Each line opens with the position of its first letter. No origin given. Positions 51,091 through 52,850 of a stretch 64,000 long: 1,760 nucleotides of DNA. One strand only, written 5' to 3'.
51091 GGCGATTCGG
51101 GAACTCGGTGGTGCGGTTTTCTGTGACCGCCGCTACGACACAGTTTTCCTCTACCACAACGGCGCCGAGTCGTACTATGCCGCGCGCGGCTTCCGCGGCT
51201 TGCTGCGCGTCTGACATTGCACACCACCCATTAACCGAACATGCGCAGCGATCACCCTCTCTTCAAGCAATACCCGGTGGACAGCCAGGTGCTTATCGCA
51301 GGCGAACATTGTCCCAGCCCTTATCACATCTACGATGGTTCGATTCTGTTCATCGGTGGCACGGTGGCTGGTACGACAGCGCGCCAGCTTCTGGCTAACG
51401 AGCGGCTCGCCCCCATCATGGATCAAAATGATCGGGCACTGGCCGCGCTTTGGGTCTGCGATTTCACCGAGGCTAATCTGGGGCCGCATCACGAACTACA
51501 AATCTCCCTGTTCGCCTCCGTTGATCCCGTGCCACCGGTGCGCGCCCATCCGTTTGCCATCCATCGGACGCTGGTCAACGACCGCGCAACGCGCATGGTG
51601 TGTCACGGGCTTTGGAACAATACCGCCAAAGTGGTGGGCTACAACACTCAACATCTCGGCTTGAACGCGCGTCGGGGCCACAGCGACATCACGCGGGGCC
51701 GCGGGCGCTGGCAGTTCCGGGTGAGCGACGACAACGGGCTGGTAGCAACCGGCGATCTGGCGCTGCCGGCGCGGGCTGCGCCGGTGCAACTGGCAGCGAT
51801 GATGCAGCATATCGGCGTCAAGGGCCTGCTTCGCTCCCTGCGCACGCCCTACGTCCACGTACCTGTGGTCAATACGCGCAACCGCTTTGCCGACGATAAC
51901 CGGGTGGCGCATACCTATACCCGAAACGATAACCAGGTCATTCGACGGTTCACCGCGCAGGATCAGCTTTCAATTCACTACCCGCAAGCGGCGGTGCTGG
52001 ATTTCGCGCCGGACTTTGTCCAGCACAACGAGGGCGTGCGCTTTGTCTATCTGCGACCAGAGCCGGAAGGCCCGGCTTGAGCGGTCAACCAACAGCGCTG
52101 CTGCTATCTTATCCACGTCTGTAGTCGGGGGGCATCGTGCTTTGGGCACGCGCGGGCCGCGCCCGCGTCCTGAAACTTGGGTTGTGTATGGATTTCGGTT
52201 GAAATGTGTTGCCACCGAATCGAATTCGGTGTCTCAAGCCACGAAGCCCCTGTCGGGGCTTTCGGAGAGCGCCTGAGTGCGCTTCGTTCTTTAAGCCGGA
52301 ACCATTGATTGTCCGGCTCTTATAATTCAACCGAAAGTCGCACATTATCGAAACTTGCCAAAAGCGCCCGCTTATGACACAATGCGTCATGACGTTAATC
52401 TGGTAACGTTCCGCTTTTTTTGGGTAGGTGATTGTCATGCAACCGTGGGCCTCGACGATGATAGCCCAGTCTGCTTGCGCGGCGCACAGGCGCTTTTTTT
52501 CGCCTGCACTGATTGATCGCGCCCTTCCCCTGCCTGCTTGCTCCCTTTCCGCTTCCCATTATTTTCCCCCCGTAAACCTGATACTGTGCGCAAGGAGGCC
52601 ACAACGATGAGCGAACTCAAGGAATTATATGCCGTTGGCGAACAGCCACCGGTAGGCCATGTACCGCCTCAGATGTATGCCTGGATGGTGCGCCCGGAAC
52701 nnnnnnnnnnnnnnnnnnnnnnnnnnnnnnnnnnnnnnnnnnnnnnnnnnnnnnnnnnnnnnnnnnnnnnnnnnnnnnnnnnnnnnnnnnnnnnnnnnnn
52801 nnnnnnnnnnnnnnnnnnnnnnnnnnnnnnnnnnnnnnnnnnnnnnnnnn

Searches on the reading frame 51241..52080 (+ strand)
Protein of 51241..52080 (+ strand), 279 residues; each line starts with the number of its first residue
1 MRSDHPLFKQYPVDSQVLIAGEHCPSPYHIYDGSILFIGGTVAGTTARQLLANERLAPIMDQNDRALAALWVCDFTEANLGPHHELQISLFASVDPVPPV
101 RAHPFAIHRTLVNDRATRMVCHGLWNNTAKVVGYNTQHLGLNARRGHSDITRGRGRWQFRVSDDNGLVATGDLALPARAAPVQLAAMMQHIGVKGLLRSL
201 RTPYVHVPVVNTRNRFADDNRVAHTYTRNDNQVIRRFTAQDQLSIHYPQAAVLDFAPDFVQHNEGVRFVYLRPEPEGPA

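Call 27: find_encoding_contigs(protein=window:51241-52080:+, flank=3000, max_places=6)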
Protein window:51241-52080:+ (279 aa): 15 contigs read that carry it; 6 places shown.
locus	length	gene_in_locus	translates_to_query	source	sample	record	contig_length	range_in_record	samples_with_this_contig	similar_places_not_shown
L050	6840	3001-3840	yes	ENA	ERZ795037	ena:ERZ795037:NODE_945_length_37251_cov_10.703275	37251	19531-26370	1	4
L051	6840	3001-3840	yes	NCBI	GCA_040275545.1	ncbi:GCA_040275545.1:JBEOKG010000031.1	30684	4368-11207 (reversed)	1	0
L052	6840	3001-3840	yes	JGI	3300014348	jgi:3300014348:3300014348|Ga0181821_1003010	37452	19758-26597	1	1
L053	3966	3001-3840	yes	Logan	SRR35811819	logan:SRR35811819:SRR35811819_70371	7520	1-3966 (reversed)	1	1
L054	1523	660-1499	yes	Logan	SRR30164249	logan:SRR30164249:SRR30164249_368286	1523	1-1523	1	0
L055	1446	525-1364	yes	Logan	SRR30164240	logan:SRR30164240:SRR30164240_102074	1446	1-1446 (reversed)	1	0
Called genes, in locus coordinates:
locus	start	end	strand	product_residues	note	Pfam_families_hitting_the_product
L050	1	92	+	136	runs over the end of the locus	PF00903:Glyoxalase, PF18029:Glyoxalase_6 (weak)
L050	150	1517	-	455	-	PF00067:p450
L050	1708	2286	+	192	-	PF00440:TetR_N (weak), PF14278:TetR_C_8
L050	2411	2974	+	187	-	PF14066:DUF4256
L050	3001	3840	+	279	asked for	-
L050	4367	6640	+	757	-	PF08240:ADH_N, PF00107:ADH_zinc_N, PF00571:CBS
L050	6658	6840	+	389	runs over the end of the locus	PF02771:Acyl-CoA_dh_N, PF02770:Acyl-CoA_dh_M, PF00441:Acyl-CoA_dh_1, PF08028:Acyl-CoA_dh_2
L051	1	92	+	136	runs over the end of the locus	PF00903:Glyoxalase, PF18029:Glyoxalase_6 (weak)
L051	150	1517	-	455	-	PF00067:p450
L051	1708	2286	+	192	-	PF00440:TetR_N (weak), PF14278:TetR_C_8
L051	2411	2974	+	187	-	PF14066:DUF4256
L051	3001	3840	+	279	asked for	-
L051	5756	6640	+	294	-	PF00571:CBS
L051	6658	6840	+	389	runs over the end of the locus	PF02771:Acyl-CoA_dh_N, PF02770:Acyl-CoA_dh_M, PF00441:Acyl-CoA_dh_1, PF08028:Acyl-CoA_dh_2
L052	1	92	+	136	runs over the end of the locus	PF00903:Glyoxalase, PF18029:Glyoxalase_6 (weak)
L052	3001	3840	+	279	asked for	-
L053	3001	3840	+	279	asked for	-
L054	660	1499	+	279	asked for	-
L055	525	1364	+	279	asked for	-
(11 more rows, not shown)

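Call 29: find_homologous_proteins(query=window:51241-52080:+, max_evalue=1e-10)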
Query window:51241-52080:+ (279 aa): 214 proteins with E <= 1e-10 among 4991 candidates; the best 120 are listed.
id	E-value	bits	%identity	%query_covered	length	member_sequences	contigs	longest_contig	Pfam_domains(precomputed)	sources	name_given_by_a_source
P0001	7.8e-189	644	100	100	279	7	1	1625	-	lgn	-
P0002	1.1e-157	542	82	100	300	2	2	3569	-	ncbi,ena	-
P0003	2.1e-130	452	70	100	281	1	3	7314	-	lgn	-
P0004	2.5e-124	432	66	99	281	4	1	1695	-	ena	-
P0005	4.1e-120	419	64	99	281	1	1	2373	-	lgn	-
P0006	8.1e-115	401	64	99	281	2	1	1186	-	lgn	-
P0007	6.5e-114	398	63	99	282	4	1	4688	-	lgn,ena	-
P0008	3.2e-112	393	60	99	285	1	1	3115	-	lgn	-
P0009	7.8e-107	375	60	99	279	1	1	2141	-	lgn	-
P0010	4.7e-105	369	61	99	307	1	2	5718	-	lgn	-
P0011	2.1e-102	360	59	98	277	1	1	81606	-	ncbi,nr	ncbi:MAG: hypothetical protein IPK19_20320 [Chloroflexi bacterium]|nr:hypothetical protein [Chlorofl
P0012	2.6e-102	360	58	99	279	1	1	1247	-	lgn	-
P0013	1.9e-101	357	56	99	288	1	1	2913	-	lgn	-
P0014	1.3e-100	355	57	99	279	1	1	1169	-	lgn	-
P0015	1.8e-99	351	58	99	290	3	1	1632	-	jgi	jgi:hypothetical protein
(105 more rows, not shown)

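Call 30: find_encoding_contigs(protein=P0002, flank=4000, max_places=4)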
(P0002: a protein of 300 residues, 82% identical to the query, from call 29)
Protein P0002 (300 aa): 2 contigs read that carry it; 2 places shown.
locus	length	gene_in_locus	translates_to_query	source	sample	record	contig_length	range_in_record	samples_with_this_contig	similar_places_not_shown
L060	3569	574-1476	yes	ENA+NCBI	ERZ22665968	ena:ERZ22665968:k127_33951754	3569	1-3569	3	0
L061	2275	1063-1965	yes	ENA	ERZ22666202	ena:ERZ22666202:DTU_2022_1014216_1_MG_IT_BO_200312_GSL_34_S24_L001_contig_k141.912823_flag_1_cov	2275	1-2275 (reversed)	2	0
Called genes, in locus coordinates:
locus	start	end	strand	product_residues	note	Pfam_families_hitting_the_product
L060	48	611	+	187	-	PF14066:DUF4256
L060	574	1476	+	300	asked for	-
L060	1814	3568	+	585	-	?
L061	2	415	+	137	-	?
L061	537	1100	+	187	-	PF14066:DUF4256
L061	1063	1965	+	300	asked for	-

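Call 31: find_encoding_contigs(protein=P0003, flank=4000, max_places=4)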
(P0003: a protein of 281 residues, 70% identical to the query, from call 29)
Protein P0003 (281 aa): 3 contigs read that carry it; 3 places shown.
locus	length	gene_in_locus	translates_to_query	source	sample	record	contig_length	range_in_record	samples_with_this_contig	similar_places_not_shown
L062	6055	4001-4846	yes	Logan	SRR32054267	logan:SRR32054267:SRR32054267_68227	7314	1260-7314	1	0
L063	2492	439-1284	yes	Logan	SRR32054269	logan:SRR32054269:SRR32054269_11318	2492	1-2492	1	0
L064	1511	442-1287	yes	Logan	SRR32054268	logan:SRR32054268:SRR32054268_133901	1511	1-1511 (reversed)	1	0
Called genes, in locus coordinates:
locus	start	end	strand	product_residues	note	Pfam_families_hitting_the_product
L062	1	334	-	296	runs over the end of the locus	PF00005:ABC_tran, PF13304:AAA_21, PF13732:DrrA1-3_C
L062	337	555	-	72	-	PF08279:HTH_11 (weak), PF12844:HTH_19, PF13560:HTH_31, PF01381:HTH_3, PF13413:HTH_25 (weak), PF13443:HTH_26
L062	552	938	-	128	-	-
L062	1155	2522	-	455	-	PF00067:p450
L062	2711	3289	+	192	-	PF00440:TetR_N (weak), PF14278:TetR_C_8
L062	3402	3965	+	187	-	PF14066:DUF4256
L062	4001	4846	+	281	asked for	-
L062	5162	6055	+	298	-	?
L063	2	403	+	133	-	?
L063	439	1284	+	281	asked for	-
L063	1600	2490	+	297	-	?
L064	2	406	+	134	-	?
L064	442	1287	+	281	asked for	-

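Call 38: list_cluster_members(proteins=[window:51241-52080:+, window:19238-19996:-, L048:1550-2860:-])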
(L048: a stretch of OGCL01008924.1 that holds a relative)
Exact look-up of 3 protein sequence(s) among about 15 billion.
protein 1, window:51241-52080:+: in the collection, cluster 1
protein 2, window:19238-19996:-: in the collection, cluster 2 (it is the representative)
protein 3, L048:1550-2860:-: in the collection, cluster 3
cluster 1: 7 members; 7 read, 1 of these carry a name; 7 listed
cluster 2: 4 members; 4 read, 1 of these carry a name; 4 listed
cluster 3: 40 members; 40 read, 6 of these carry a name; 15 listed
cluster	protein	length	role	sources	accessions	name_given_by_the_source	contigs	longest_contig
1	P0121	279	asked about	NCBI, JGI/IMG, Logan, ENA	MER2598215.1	MAG: hypothetical protein ABTQ73_01700 [Caldilineales bacterium]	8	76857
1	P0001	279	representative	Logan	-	-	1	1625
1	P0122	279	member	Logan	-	-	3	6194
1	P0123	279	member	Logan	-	-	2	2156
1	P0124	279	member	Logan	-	-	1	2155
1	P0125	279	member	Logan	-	-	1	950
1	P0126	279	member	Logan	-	-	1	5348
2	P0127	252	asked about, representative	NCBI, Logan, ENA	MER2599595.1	MAG: class I SAM-dependent methyltransferase [Caldilineales bacterium]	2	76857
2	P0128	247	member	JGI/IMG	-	-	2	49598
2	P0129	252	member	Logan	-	-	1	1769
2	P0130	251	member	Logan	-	-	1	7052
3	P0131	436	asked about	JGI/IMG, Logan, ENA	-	-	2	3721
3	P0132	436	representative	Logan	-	-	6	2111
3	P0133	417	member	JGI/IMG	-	transposase-like protein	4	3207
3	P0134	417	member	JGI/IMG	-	transposase-like protein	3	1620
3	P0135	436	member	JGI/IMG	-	transposase-like protein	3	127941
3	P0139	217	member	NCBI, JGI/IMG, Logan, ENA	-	-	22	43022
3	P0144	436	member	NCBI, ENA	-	-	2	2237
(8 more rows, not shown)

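Call 45: find_encoding_contigs(protein=P0135, flank=3000, max_places=5)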
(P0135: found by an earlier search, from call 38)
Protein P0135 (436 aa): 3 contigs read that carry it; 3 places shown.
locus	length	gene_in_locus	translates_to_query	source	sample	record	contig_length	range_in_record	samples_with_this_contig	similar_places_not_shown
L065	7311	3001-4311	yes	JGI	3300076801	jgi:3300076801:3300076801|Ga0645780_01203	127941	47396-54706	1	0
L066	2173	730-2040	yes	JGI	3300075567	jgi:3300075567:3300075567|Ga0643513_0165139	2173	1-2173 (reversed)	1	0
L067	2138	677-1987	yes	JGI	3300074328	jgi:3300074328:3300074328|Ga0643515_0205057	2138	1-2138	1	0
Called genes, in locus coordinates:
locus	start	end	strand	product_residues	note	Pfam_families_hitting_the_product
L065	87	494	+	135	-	PF00106:adh_short (faint), PF13561:adh_short_C2 (faint)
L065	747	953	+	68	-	PF25734:RelB_like_antitoxin, PF18506:RelB-like (weak)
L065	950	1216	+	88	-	PF05016:ParE_toxin (weak)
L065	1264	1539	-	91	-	-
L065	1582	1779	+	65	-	-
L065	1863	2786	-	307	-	PF13489:Methyltransf_23, PF01209:Ubie_methyltran (faint), PF08241:Methyltransf_11, PF08242:Methyltransf_12, PF13649:Methyltransf_25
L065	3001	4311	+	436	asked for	PF00872:Transposase_mut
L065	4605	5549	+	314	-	PF20030:bpMoxR, PF00004:AAA, PF07726:AAA_3, PF07728:AAA_5, PF17863:AAA_lid_2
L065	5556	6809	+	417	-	PF01882:DUF58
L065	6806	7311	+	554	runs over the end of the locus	PF13559:DUF4129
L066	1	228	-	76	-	?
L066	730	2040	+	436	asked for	PF00872:Transposase_mut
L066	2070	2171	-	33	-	?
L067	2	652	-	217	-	?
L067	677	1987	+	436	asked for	PF00872:Transposase_mut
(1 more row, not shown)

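Call 46: find_encoding_contigs(protein=P0144, flank=3000, max_places=5)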
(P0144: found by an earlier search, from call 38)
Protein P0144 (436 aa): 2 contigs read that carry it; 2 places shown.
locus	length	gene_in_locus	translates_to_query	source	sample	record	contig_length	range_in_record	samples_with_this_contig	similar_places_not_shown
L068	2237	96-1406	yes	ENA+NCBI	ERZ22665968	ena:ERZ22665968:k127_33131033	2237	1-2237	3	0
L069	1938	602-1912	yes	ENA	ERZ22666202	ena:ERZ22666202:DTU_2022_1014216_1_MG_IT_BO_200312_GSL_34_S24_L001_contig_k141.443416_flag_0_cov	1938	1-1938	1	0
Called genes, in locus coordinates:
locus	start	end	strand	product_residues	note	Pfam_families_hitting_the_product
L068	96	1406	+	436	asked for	PF00872:Transposase_mut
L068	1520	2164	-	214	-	PF25107:VWA7_N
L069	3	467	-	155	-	?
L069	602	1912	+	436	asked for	PF00872:Transposase_mut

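Call 49: find_encoding_contigs(protein=P0139, flank=2500, max_places=10)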
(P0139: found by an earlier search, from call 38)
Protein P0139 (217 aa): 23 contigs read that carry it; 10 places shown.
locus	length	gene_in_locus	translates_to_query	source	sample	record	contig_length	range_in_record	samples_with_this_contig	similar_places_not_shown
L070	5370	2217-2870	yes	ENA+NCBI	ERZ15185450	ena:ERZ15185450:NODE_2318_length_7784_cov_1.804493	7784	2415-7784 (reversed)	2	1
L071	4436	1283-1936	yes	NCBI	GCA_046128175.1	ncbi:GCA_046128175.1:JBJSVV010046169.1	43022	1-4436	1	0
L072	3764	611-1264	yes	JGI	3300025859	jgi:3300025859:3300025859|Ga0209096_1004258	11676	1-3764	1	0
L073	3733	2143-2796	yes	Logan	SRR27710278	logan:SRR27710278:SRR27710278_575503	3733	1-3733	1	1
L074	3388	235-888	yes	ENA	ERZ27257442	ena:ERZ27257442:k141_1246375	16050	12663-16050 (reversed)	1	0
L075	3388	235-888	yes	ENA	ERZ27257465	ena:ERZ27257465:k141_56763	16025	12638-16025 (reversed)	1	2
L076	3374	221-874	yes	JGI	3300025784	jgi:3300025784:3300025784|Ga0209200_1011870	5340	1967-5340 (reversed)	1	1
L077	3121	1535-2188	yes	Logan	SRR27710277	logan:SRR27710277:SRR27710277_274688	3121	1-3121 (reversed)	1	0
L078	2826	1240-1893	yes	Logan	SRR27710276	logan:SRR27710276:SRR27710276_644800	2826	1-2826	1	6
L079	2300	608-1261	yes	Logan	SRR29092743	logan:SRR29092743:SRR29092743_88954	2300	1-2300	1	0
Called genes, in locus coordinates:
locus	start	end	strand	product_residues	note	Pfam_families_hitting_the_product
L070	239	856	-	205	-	-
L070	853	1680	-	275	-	-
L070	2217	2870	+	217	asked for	-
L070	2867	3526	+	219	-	PF00872:Transposase_mut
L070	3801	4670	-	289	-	PF02585:PIG-L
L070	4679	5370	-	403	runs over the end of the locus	PF00006:ATP-synt_ab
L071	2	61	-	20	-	?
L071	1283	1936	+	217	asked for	-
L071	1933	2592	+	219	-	PF00872:Transposase_mut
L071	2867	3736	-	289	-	PF02585:PIG-L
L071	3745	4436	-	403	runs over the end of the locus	PF00006:ATP-synt_ab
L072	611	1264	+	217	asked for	-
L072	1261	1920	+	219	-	PF00872:Transposase_mut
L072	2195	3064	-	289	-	PF02585:PIG-L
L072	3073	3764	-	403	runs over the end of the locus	PF00006:ATP-synt_ab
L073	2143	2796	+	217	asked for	-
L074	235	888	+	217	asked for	-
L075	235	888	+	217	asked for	-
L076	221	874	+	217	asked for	-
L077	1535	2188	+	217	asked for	-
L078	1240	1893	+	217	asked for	-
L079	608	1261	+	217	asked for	-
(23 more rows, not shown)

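Call 50: find_encoding_contigs(protein=P0128, flank=3000, max_places=3)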
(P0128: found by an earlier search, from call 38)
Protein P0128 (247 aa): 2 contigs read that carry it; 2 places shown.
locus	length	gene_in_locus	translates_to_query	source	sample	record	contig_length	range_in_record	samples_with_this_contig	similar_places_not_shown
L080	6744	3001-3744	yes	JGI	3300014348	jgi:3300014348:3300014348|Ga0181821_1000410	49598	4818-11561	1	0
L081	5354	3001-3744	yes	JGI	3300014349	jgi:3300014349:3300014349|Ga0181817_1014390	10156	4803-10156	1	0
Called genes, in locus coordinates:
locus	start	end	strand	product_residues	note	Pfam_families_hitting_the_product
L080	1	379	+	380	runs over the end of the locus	PF13439:Glyco_transf_4, PF13579:Glyco_trans_4_4, PF20706:GT4-conflict, PF00534:Glycos_transf_1, PF13692:Glyco_trans_1_4, PF13524:Glyco_trans_1_2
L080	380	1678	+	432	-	PF13439:Glyco_transf_4, PF13579:Glyco_trans_4_4, PF00534:Glycos_transf_1, PF13692:Glyco_trans_1_4, PF13524:Glyco_trans_1_2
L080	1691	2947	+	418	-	PF01075:Glyco_transf_9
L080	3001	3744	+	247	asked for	PF01209:Ubie_methyltran, PF13489:Methyltransf_23, PF07021:MetW, PF08241:Methyltransf_11, PF08242:Methyltransf_12, PF13649:Methyltransf_25, PF13847:Methyltransf_31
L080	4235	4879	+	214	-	PF25023:TEN_YD-shell (weak)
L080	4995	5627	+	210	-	-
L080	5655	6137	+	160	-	-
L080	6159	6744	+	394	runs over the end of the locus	PF25023:TEN_YD-shell (weak)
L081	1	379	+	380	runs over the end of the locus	PF13439:Glyco_transf_4, PF13579:Glyco_trans_4_4, PF20706:GT4-conflict, PF00534:Glycos_transf_1, PF13692:Glyco_trans_1_4, PF13524:Glyco_trans_1_2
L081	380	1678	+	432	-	PF13439:Glyco_transf_4, PF13579:Glyco_trans_4_4, PF00534:Glycos_transf_1, PF13692:Glyco_trans_1_4, PF13524:Glyco_trans_1_2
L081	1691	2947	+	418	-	PF01075:Glyco_transf_9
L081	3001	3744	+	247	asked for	PF01209:Ubie_methyltran, PF13489:Methyltransf_23, PF07021:MetW, PF08241:Methyltransf_11, PF08242:Methyltransf_12, PF13649:Methyltransf_25, PF13847:Methyltransf_31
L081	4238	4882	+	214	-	PF25023:TEN_YD-shell (weak)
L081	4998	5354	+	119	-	?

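Call 51: find_encoding_contigs(protein=P0130, flank=3000, max_places=3)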
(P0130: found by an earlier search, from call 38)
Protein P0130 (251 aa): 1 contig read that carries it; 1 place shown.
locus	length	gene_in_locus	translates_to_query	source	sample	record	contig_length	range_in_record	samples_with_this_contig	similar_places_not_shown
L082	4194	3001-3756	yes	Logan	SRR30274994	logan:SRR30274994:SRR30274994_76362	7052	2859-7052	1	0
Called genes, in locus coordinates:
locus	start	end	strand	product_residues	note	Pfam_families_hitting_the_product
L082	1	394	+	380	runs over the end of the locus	PF13439:Glyco_transf_4, PF13579:Glyco_trans_4_4, PF20706:GT4-conflict, PF00534:Glycos_transf_1, PF13692:Glyco_trans_1_4, PF13524:Glyco_trans_1_2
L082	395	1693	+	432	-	PF13439:Glyco_transf_4, PF13579:Glyco_trans_4_4, PF00534:Glycos_transf_1, PF13692:Glyco_trans_1_4, PF13524:Glyco_trans_1_2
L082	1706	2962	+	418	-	PF01075:Glyco_transf_9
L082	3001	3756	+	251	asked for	PF01209:Ubie_methyltran, PF13489:Methyltransf_23, PF07021:MetW, PF13847:Methyltransf_31, PF08241:Methyltransf_11, PF08242:Methyltransf_12, PF13649:Methyltransf_25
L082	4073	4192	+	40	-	?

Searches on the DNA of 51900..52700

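Call 53: search_rna_families(source=window, start=51900, end=52700, threshold=evalue, max_evalue=5)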
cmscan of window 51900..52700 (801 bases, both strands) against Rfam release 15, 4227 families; matches with E-value up to 5: 2.
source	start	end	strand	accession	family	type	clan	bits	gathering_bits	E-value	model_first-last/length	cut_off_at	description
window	52458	52575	-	RF02158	NPPA-AS1_3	Gene; lncRNA;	-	16.8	55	0.31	1-108/108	no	NPPA antisense RNA 1 conserved region 3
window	52264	52342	+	RF02823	LPR69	Gene; sRNA;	-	14.1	40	4.8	1-82/82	no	Legionella RNA 69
